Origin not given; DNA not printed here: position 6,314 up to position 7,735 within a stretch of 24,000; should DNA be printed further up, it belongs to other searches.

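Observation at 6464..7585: Arginase-family ureohydrolase between the urea symporter and the urease accessory genes: a possible urea-generating feeder enzyme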

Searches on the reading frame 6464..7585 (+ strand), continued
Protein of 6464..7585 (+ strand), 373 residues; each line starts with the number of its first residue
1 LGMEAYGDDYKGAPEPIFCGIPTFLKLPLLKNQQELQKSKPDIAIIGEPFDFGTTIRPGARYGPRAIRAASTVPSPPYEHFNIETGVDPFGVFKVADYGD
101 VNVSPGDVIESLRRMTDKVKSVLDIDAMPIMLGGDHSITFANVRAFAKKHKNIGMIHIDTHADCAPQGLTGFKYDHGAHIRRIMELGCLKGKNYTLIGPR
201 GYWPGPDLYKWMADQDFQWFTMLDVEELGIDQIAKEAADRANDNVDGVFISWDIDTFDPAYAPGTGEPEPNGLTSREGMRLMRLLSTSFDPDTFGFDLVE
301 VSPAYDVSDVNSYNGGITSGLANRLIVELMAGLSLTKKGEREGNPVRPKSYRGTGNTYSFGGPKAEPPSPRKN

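Call 31: find_encoding_contigs(protein=P0035, flank=7000, max_places=1)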
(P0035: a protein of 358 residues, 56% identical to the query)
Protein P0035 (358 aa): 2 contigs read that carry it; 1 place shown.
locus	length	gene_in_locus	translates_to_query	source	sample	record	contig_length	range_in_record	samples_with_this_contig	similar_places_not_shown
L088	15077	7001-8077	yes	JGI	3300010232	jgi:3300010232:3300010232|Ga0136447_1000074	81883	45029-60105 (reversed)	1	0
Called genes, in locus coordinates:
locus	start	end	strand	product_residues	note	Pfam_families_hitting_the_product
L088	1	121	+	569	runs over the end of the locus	PF00449:Urease_alpha, PF01979:Amidohydro_1, PF07969:Amidohydro_3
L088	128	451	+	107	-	PF00547:Urease_gamma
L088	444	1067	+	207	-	PF03308:MeaB (weak), PF02492:cobW, PF03205:MobB (weak)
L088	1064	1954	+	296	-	PF01774:UreD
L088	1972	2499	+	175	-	PF02814:UreE_N, PF05194:UreE_C (weak)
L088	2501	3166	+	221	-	PF01730:UreF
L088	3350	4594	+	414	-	PF13433:Peripla_BP_5, PF13458:Peripla_BP_6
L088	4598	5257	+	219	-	PF21006:NHase_beta_N, PF02211:NHase_beta_C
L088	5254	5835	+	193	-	PF02979:NHase_alpha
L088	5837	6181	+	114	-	PF21006:NHase_beta_N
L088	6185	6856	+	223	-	PF00857:Isochorismatase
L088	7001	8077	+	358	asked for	PF00491:Arginase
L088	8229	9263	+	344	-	PF01895:PhoU (weak)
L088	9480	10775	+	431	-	PF13433:Peripla_BP_5, PF13458:Peripla_BP_6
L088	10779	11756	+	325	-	PF02653:BPD_transp_2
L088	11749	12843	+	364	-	PF02653:BPD_transp_2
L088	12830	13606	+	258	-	PF00005:ABC_tran, PF13304:AAA_21 (weak), PF12399:BCA_ABC_TP_C (weak)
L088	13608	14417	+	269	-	PF00005:ABC_tran, PF13304:AAA_21 (faint)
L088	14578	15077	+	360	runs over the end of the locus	PF04014:MazE_antitoxin, PF01895:PhoU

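Call 32: find_encoding_contigs(protein=P0116, flank=7000, max_places=1)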
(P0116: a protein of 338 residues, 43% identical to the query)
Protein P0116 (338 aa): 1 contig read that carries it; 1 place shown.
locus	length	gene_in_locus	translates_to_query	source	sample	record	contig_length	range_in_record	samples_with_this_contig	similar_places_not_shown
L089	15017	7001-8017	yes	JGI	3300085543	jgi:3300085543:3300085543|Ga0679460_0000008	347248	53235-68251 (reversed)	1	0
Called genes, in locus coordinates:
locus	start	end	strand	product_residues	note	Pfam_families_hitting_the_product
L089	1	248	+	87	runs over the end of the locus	PF02148:zf-UBP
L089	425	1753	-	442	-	PF12867:DinB_2, PF03781:FGE-sulfatase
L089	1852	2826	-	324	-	PF10017:Methyltransf_33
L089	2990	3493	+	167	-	PF12867:DinB_2 (weak)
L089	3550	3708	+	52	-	-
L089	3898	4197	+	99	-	PF13560:HTH_31 (weak), PF01381:HTH_3 (weak)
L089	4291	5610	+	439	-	PF00355:Rieske, PF19301:LigXa_C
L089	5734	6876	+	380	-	PF04909:Amidohydro_2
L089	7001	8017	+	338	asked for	PF00491:Arginase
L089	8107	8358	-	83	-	-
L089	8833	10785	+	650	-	-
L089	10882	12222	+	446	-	PF00355:Rieske, PF19301:LigXa_C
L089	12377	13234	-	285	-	-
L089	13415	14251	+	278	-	PF00106:adh_short, PF08659:KR (weak), PF13561:adh_short_C2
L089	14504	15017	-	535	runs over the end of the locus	-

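Call 36: find_encoding_contigs(protein=P0143, flank=10000, max_places=2)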
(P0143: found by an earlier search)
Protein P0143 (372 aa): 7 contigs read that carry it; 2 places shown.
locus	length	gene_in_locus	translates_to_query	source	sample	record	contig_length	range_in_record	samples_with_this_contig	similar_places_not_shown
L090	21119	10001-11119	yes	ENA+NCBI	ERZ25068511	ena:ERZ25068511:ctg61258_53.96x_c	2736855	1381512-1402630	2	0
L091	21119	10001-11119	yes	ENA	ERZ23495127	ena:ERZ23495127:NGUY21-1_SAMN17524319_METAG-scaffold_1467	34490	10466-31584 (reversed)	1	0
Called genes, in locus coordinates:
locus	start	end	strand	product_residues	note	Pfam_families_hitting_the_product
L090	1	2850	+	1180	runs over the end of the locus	PF08309:LVIVD (faint)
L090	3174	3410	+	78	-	-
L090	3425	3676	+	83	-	-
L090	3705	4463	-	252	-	-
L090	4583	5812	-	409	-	-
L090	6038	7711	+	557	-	PF00118:Cpn60_TCP1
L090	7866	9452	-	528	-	PF00474:SSF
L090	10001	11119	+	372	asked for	PF00491:Arginase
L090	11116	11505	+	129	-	-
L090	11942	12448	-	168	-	-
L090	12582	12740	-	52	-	-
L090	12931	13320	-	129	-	PF09969:DUF2203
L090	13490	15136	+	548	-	PF07282:Cas12f1-like_TNB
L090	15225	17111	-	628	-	PF16177:ACAS_N, PF00501:AMP-binding, PF13193:AMP-binding_C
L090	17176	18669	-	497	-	PF18822:CdvA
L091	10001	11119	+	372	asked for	PF00491:Arginase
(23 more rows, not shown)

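Call 37: find_encoding_contigs(protein=P0015, flank=10000, max_places=1)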
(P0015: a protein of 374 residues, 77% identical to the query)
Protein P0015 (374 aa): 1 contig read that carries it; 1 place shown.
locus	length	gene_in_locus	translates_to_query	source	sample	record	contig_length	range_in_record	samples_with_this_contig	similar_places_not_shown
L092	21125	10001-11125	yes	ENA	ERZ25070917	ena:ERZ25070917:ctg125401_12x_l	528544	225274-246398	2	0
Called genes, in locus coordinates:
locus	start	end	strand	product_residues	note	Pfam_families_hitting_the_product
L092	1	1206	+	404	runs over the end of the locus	PF00291:PALP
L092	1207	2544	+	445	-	PF02597:ThiS, PF00899:ThiF, PF03435:Sacchrp_dh_NADP (faint)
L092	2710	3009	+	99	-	-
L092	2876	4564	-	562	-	PF00118:Cpn60_TCP1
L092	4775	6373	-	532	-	PF00474:SSF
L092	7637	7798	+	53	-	-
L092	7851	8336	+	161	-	-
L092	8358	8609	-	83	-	-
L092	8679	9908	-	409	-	-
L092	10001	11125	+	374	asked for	PF00491:Arginase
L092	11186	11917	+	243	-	-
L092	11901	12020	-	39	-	-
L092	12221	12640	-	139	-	PF00582:Usp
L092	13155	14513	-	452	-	PF02878:PGM_PMM_I, PF02879:PGM_PMM_II, PF02880:PGM_PMM_III, PF00408:PGM_PMM_IV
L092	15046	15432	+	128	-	PF01248:Ribosomal_L7Ae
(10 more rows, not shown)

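Call 38: search_protein_families(library=ncbifam, proteins=[L088:3350-4594:+, L088:4598-5257:+, L088:5254-5835:+, L088:6185-6856:+, L088:8229-9263:+, L088:9480-10775:+, L088:10779-11756:+, L087:7820-9364:-, L085:5116-6672:+], max_evalue=0.00001)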
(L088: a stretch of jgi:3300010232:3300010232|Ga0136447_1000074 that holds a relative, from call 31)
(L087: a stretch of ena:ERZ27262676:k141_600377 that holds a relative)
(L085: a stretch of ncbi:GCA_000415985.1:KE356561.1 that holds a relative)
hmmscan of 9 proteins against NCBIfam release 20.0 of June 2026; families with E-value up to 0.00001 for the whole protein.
L088:3350-4594:+ (414 aa): 3 families
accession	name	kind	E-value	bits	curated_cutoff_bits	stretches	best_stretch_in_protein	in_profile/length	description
TIGR03669.1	urea_ABC_arch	equivalog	2.3e-160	533.7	494.8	1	38-410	2-375/375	urea ABC transporter substrate-binding protein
TIGR03407.1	urea_ABC_UrtA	exception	2.1e-73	247.3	492.75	1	38-382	2-348/361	urea ABC transporter substrate-binding protein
NF011933.0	PRK15404.1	subfamily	2e-06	27.1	477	0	34-358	24-345/370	high-affinity branched-chain amino acid ABC transporter substrate-binding protein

L088:4598-5257:+ (219 aa): 2 families
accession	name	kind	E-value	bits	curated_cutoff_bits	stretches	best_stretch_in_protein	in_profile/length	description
TIGR03888.1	nitrile_beta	equivalog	1.1e-69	234.8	152.2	1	1-214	1-226/226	nitrile hydratase subunit beta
TIGR03889.1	nitrile_acc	equivalog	2.1e-10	40.5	46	1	23-89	1-73/74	nitrile hydratase accessory protein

L088:5254-5835:+ (193 aa): 4 families
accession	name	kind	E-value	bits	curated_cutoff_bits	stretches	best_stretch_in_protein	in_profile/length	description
TIGR01323.1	nitrile_alph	equivalog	2.7e-89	297.7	249.85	1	5-186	3-184/189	nitrile hydratase subunit alpha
TIGR03887.1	thiocyan_alph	equivalog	1.8e-57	194.4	291.45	1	11-186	12-195/200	thiocyanate hydrolase subunit gamma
TIGR03793.1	leader_NHLP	domain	1.1e-18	66.8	50.9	2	116-175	16-73/77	NHLP leader peptide family RiPP precursor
NF038399.1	NH_RiPP_Os17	domain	8.2e-06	25.8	40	0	44-73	4-33/63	Os1348 family NHLP clan protein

L088:6185-6856:+ (223 aa): 4 families
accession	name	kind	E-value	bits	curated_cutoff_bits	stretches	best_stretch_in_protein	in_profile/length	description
NF050097.1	BiurAmidohydBiuH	equivalog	6.6e-25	87.9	370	2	94-184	113-201/221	biuret amidohydrolase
TIGR03614.1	RutB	equivalog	1.2e-18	67.5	377.95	1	91-172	110-191/226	pyrimidine utilization protein B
NF008517.0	PRK11440.1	equivalog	1e-15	58.1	195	1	12-200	8-186/188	hydrolase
NF008623.0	PRK11609.1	equivalog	5.9e-11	42.6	174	0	14-77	5-62/213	bifunctional nicotinamidase/pyrazinamidase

L088:8229-9263:+ (344 aa): 0 families

L088:9480-10775:+ (431 aa): 2 families
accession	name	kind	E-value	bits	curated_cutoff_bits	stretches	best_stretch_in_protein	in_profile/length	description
TIGR03669.1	urea_ABC_arch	equivalog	2.6e-184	612.4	494.8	1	43-417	2-375/375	urea ABC transporter substrate-binding protein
TIGR03407.1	urea_ABC_UrtA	exception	4.9e-65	219.8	492.75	1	43-381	2-342/361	urea ABC transporter substrate-binding protein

L088:10779-11756:+ (325 aa): 7 families
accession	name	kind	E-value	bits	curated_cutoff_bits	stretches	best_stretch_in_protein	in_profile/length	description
TIGR03622.1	urea_t_UrtB_arc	equivalog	3.9e-127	423.4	374.25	1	16-297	1-284/284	urea ABC transporter, permease protein UrtB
TIGR03409.1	urea_trans_UrtB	equivalog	7.2e-62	209.7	250.3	1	22-290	7-286/291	urea ABC transporter permease subunit UrtB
NF008011.0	PRK10740.1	equivalog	7.1e-15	55.4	379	1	30-293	23-303/308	high-affinity branched-chain amino acid ABC transporter permease LivH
TIGR03408.1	urea_trans_UrtC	equivalog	6.7e-13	49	296.2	1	73-292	94-313/313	urea ABC transporter permease subunit UrtC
NF008630.0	PRK11618.1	equivalog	7.9e-10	38.5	363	1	10-298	27-321/331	galactofuranose ABC transporter, permease protein YjfF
NF008450.0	PRK11301.1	subfamily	2.2e-07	30.7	366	0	30-95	122-188/418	high-affinity branched-chain amino acid ABC transporter permease LivM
TIGR03727.1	urea_t_UrtC_arc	equivalog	7.6e-07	28.3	575.55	1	24-294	55-342/369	urea ABC transporter, permease protein UrtC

L087:7820-9364:- (514 aa): 6 families
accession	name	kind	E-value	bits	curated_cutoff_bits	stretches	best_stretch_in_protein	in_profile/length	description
TIGR00813.1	sss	superfamily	8.1e-37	127.2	184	1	35-425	1-411/411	sodium/solute symporter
TIGR02121.1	Na_Pro_sym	equivalog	6.1e-32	111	515.5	1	6-434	3-439/488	sodium/proline symporter PutP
TIGR02119.1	panF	equivalog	3.5e-26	92.3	328.05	1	6-446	3-451/471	sodium/pantothenate symporter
TIGR03648.1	Na_symport_lg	subfamily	4.1e-21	75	320.75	2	312-483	361-530/547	VC_2705 family sodium/solute symporter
NF011948.0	PRK15419.1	equivalog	5.1e-14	52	955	1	20-431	21-443/502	sodium/proline symporter PutP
NF009135.0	PRK12488.1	subfamily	3.3e-07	29.3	850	1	12-493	40-524/549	cation/acetate symporter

L085:5116-6672:+ (518 aa): 7 families
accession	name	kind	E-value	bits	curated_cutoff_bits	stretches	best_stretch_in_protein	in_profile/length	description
TIGR00813.1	sss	superfamily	2.3e-29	102.7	184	1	33-341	1-330/411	sodium/solute symporter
TIGR02121.1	Na_Pro_sym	equivalog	4.4e-28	98.3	515.5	1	7-461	6-440/488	sodium/proline symporter PutP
TIGR03648.1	Na_symport_lg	subfamily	2.4e-17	62.6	320.75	2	305-495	357-532/547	VC_2705 family sodium/solute symporter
TIGR02119.1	panF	equivalog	2.1e-16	60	328.05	1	5-455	4-448/471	sodium/pantothenate symporter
NF011948.0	PRK15419.1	equivalog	4.6e-15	55.4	955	1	8-443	11-443/502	sodium/proline symporter PutP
NF009135.0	PRK12488.1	subfamily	3.3e-06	26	850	1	12-486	42-511/549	cation/acetate symporter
NF007790.0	PRK10484.1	equivalog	8.5e-06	24.9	401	1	4-195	5-207/527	solute:sodium symporter family transporter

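Call 53: predict_structure(alignment_id=A1)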
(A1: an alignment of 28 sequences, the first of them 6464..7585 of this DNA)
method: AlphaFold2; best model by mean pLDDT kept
length: 373 residues; sequences in the alignment: 28
mean_pLDDT: 85.3   pTM: 0.88
mean pLDDT of the five models: 85.3, 83.6, 80.8, 79.9, 73.2
residues with pLDDT >= 90: 202; 70-90: 109; 50-70: 38; < 50: 24
segments of 3 or more residues with pLDDT < 50: 53-56, 310-314, 357-364, 370-373
pLDDT, mean of each block of 10 residues (from residue 1): 86 76 87 96 95 57 83 75 89 96 89 96 98 90 97 96 84 83 95 93 80 96 90 97 98 90 71 90 96 96 59 64 94 95 84 58 48 43
secondary structure, 60 per line:
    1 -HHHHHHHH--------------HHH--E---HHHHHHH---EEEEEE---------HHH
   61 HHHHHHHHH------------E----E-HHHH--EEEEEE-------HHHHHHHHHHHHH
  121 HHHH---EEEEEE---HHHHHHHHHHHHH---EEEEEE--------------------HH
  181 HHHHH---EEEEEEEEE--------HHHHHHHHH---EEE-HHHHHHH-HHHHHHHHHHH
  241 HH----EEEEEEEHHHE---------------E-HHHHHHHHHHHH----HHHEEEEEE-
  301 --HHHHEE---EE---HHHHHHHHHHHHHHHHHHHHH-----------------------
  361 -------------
elements in order: H2-9 H33-39 E43-48 H58-69 H89-92 E95-100 H108-124 E128-133 H137-149 E153-158 H179-185 E189-197 H206-214 E218-220 H222-228 H230-242 E247-253 H275-286 E294-299 H303-306 H317-337

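Call 66: find_encoding_contigs(protein=P0040, flank=8000, max_places=1)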
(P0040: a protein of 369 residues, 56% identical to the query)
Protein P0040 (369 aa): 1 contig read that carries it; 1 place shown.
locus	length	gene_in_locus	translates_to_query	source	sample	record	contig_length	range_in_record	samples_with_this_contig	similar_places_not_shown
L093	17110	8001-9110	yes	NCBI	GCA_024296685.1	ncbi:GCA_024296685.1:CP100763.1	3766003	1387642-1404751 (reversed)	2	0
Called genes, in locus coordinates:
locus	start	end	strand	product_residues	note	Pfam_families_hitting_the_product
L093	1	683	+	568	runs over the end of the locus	PF00449:Urease_alpha, PF01979:Amidohydro_1, PF07969:Amidohydro_3 (weak)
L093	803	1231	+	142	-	PF00547:Urease_gamma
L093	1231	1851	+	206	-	PF02492:cobW, PF03308:MeaB (weak)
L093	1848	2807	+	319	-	PF01774:UreD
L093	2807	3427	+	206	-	PF02814:UreE_N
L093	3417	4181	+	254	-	PF01730:UreF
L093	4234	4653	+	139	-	-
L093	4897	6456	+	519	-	PF00474:SSF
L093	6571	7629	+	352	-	PF04014:MazE_antitoxin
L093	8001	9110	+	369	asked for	PF00491:Arginase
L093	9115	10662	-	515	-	PF01425:Amidase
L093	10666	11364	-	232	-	PF00857:Isochorismatase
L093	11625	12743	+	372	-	PF01547:SBP_bac_1, PF13416:SBP_bac_8, PF13343:SBP_bac_6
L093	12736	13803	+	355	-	PF00005:ABC_tran, PF13304:AAA_21 (faint), PF13401:AAA_22 (faint), PF08402:TOBE_2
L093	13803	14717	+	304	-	PF00528:BPD_transp_1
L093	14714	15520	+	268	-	PF00528:BPD_transp_1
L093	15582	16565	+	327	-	PF00491:Arginase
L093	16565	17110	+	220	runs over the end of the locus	PF00753:Lactamase_B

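Call 67: find_encoding_contigs(protein=P0074, flank=8000, max_places=1)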
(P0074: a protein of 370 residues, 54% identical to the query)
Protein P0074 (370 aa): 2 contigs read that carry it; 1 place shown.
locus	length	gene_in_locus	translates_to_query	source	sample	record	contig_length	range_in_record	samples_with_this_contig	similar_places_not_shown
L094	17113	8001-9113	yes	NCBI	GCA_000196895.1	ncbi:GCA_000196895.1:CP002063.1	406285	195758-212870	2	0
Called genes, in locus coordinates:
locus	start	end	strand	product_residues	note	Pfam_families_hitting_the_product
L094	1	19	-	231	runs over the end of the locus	PF01594:AI-2E_transport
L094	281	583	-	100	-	PF03551:PadR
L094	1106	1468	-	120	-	PF17647:DUF5518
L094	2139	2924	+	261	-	-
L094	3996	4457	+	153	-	-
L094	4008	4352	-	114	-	-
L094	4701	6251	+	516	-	PF00474:SSF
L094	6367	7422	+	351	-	PF04014:MazE_antitoxin, PF01895:PhoU (faint)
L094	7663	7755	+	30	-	-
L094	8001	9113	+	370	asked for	PF00491:Arginase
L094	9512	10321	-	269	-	PF02517:Rce1-like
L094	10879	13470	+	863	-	PF01804:Penicil_amidase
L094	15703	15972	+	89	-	-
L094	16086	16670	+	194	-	PF01978:TrmB (weak), PF24218:DUF7437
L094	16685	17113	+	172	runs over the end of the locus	PF26425:PIN_halo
